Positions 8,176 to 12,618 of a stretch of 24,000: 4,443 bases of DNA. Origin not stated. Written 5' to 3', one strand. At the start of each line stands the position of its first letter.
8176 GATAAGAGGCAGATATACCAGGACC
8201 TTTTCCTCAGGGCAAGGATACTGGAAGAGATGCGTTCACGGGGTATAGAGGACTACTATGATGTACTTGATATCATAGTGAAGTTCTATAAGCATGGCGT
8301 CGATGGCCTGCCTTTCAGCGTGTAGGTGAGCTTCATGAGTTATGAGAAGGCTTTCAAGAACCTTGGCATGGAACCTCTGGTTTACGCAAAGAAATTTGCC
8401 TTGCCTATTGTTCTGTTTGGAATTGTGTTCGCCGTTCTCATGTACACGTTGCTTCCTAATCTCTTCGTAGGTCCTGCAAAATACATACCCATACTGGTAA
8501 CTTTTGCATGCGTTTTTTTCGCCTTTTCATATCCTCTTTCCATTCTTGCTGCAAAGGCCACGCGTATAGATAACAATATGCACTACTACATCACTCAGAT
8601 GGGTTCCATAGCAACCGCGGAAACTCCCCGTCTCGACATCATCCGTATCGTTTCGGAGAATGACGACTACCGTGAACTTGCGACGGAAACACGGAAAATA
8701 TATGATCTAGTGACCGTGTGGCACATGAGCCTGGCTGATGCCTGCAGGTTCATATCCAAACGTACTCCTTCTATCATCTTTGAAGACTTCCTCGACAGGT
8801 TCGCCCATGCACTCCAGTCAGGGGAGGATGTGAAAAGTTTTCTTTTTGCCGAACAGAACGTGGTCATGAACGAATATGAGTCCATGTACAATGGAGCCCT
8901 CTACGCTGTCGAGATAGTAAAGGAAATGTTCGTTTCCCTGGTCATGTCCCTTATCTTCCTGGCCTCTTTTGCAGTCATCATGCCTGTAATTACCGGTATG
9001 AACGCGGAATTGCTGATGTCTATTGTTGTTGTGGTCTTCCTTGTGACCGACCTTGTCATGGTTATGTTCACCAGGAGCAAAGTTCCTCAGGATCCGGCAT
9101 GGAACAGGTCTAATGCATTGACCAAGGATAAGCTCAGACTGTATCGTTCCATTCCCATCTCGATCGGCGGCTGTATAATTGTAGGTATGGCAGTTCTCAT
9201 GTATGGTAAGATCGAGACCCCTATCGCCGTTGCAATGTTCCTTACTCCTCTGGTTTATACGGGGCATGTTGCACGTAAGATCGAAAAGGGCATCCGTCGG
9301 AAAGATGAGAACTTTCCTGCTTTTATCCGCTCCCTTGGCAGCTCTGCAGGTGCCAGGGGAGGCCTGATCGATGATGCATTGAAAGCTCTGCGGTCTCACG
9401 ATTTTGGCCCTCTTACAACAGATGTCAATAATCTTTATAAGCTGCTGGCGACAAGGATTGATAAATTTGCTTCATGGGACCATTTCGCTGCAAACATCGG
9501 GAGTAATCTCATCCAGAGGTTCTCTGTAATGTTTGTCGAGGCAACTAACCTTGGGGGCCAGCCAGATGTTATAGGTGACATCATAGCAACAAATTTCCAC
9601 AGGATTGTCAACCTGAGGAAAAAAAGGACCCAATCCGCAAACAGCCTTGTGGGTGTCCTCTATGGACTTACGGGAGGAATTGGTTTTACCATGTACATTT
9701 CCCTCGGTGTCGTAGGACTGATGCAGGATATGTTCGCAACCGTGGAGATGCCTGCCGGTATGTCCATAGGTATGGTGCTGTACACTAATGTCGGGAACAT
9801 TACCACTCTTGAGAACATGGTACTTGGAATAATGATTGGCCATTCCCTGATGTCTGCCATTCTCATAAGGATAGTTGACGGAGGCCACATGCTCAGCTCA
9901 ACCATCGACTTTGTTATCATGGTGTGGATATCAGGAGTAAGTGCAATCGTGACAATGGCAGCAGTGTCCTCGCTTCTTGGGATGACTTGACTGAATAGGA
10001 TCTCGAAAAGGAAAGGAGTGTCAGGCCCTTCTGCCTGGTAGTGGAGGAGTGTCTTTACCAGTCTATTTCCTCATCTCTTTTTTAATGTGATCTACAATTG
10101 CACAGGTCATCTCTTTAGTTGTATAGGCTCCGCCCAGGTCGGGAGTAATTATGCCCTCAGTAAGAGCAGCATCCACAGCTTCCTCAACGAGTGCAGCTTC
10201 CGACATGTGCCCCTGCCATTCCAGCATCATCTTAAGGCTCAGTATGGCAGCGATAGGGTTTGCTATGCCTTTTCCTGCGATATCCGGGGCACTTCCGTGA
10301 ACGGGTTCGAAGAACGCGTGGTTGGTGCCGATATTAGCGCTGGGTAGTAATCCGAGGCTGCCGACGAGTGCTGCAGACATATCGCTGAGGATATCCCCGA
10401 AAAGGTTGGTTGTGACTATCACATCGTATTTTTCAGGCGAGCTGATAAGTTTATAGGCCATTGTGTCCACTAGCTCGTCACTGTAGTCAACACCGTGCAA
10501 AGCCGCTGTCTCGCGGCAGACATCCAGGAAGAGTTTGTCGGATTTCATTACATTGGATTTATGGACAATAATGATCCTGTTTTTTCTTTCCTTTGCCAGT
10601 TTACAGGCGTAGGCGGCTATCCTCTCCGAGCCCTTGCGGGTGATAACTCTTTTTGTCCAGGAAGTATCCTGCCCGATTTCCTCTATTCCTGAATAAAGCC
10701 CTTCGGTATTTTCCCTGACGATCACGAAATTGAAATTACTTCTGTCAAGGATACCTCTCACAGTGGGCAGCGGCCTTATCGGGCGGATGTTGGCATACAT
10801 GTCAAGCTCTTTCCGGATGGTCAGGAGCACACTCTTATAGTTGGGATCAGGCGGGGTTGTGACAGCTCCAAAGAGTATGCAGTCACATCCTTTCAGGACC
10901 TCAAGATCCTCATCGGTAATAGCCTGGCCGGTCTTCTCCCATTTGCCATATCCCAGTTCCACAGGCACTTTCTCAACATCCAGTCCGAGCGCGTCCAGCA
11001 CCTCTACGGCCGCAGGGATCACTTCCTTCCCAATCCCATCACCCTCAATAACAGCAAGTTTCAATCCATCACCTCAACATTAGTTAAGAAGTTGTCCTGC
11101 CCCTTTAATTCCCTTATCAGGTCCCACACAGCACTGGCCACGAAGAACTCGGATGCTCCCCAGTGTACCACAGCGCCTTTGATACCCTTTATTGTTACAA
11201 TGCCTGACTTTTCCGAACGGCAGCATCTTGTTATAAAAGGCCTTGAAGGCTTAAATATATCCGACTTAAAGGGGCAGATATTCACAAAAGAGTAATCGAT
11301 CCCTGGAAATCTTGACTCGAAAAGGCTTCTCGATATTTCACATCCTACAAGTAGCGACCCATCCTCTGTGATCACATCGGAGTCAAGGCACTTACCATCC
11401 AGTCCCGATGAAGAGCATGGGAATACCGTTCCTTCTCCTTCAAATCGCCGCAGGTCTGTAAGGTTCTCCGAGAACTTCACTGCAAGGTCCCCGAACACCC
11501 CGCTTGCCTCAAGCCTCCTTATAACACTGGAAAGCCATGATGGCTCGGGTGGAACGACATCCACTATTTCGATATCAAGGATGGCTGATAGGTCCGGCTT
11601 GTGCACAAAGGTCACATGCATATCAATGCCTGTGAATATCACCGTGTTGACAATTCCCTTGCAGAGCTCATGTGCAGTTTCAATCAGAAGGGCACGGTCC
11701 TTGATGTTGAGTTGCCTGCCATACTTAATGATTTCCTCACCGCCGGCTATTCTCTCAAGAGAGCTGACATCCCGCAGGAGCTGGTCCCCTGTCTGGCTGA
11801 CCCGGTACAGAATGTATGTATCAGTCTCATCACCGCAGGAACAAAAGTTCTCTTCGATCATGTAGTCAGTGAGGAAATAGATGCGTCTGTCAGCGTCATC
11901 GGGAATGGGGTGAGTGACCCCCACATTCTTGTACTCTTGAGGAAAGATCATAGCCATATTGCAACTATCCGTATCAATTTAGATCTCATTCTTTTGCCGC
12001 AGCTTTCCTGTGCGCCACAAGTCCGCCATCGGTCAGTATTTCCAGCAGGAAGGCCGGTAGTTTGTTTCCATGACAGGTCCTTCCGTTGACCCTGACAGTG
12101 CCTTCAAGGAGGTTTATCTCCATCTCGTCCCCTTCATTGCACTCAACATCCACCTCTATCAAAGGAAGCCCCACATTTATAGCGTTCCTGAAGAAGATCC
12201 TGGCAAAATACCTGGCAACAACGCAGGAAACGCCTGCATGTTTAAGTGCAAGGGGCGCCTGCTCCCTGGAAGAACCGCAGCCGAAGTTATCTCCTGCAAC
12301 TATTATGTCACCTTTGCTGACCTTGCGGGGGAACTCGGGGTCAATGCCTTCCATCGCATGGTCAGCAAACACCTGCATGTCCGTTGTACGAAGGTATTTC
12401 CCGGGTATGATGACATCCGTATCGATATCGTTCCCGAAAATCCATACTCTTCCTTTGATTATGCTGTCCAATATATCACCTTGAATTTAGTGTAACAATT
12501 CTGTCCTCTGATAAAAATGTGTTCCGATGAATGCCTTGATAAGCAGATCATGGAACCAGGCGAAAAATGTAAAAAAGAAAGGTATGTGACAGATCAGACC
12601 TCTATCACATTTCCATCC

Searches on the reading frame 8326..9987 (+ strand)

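Call 6: search_protein_families(library=pfam, proteins=[window:8326-9987:+], max_evalue=0.1)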
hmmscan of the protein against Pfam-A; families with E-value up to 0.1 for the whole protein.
window:8326-9987:+ (554 aa): 1 family
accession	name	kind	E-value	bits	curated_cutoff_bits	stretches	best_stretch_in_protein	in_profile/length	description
PF00482.28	T2SSF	-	2.3e-14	53.9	25.2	1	89-214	2-122/125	Type II secretion system (T2SS), protein F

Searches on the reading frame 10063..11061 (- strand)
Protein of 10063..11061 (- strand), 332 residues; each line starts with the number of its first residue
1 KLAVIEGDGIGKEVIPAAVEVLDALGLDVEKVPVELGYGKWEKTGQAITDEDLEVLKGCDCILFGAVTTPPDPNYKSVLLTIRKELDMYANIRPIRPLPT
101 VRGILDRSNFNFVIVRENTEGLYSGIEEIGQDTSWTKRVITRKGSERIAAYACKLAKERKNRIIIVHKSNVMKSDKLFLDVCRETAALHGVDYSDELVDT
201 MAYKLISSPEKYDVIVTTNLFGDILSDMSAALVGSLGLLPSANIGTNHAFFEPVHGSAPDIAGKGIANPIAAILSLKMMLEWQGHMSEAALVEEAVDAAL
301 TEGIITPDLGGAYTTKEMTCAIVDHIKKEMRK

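Call 47: search_protein_families(library=pfam, proteins=[window:10063-11061:-], max_evalue=0.0001)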
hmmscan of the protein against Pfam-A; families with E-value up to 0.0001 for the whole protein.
window:10063-11061:- (332 aa): 1 family
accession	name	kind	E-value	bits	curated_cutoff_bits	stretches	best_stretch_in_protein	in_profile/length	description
PF00180.25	Iso_dh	-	6e-99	332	27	1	1-321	1-347/348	Isocitrate/isopropylmalate dehydrogenase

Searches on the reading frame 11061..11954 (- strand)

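Call 47: search_protein_families(library=pfam, proteins=[window:11061-11954:-], max_evalue=0.0001)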
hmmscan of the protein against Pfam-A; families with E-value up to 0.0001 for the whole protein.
window:11061-11954:- (297 aa): 1 family
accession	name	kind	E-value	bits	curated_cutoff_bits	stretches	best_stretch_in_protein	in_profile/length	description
PF24830.1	DUF7714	-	2.1e-90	303.1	25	1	2-282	1-279/280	Family of unknown function (DUF7714)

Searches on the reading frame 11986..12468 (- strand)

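Call 47: search_protein_families(library=pfam, proteins=[window:11986-12468:-], max_evalue=0.0001)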
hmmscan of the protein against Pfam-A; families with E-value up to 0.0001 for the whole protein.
window:11986-12468:- (160 aa): 1 family
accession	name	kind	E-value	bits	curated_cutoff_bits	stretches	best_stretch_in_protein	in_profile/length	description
PF00694.25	Aconitase_C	-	1e-17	65.2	22.8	1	37-101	58-123/131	Aconitase C-terminal domain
